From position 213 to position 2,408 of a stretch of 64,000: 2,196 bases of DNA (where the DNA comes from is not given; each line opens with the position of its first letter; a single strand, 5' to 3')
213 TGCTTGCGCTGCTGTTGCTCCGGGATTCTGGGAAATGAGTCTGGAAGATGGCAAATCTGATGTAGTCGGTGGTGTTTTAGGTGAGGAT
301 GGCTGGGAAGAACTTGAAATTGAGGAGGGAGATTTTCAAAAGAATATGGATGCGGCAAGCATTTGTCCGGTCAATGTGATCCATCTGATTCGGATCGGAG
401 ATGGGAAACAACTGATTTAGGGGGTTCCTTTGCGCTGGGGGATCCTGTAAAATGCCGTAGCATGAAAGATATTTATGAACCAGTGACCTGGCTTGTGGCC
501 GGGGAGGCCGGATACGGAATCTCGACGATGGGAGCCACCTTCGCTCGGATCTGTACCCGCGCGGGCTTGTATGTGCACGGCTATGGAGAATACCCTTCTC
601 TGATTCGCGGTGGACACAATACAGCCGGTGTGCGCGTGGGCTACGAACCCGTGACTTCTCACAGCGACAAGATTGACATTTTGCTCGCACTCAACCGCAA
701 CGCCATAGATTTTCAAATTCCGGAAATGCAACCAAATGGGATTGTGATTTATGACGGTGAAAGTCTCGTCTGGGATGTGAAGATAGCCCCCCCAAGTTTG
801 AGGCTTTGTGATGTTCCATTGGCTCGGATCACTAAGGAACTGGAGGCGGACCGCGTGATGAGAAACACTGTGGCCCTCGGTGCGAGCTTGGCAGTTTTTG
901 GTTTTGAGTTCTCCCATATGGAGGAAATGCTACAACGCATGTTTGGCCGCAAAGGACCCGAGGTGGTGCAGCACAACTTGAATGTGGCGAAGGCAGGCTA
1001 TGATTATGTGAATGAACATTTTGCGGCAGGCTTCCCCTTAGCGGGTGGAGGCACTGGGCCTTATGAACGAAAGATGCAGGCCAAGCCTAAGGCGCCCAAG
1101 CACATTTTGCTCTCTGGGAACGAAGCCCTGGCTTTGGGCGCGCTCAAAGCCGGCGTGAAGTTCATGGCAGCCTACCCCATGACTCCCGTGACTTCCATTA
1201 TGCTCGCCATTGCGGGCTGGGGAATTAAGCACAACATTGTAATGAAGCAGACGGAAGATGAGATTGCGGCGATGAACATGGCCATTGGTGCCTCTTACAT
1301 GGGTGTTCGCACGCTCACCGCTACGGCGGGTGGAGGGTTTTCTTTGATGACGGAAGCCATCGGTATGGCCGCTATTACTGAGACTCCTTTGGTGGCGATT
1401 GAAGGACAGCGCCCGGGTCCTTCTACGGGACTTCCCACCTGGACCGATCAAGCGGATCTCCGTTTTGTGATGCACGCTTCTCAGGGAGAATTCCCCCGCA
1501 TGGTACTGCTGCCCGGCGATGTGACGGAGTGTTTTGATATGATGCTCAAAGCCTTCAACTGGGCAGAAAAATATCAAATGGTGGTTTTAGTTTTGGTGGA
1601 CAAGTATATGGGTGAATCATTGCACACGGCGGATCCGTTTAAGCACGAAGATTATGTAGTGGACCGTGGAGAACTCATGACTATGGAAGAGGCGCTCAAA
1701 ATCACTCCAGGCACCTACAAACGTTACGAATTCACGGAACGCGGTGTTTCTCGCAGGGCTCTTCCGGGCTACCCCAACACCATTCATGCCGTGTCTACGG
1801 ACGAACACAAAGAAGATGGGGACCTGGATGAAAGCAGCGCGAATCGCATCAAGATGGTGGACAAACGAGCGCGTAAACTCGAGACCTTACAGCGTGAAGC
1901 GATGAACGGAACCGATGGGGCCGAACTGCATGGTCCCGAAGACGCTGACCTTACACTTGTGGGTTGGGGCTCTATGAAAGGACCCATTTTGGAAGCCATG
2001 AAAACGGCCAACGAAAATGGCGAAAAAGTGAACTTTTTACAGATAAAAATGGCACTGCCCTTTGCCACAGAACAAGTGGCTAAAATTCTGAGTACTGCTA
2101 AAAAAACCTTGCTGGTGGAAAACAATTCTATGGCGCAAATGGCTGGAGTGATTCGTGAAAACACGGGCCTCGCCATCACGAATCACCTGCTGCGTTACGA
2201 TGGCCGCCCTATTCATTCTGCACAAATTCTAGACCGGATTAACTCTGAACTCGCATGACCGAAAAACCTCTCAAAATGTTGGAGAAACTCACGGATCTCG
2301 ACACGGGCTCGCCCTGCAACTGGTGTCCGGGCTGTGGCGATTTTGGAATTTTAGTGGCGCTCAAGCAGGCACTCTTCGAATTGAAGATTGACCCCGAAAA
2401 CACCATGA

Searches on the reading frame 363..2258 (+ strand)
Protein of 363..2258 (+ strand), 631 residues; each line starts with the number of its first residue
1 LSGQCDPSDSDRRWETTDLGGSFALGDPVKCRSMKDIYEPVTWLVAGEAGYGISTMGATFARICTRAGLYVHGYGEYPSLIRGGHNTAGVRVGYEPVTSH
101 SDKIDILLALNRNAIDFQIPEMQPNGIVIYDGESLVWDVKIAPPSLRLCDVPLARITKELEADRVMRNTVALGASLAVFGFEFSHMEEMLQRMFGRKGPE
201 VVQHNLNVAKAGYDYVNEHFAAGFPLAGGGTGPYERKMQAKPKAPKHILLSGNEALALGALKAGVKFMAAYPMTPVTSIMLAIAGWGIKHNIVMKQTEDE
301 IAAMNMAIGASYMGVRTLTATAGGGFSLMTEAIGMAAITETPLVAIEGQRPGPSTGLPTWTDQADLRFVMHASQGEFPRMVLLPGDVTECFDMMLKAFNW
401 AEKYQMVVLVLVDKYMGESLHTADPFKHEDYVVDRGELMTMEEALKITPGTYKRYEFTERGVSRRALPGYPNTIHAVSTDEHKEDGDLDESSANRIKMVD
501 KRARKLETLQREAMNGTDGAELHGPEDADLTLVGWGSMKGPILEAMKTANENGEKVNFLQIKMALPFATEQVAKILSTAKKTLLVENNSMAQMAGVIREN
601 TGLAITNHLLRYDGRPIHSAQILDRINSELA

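Call 93: search_protein_families(library=pfam, proteins=[window:363-2258:+], max_evalue=0.0001)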
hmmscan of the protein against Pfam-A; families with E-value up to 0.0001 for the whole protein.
window:363-2258:+ (631 aa): 5 families
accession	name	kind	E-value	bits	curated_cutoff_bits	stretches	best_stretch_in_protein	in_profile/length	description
PF01855.24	POR_N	-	9.3e-54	183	27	1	259-434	2-178/231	Pyruvate flavodoxin/ferredoxin oxidoreductase, thiamine diP-bdg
PF01558.24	POR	-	1.3e-34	120.3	27.4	1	49-214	1-173/173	Pyruvate ferredoxin/flavodoxin oxidoreductase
PF17147.9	PFOR_II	-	3.8e-08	34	27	1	528-608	1-81/102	Pyruvate:ferredoxin oxidoreductase core domain II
PF02780.25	Transketolase_C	-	1.5e-05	25.4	25.9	1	526-590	8-72/124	Transketolase, C-terminal domain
PF02776.23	TPP_enzyme_N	-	1.7e-05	25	26.8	1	254-359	5-107/119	Thiamine pyrophosphate enzyme, N-terminal TPP binding domain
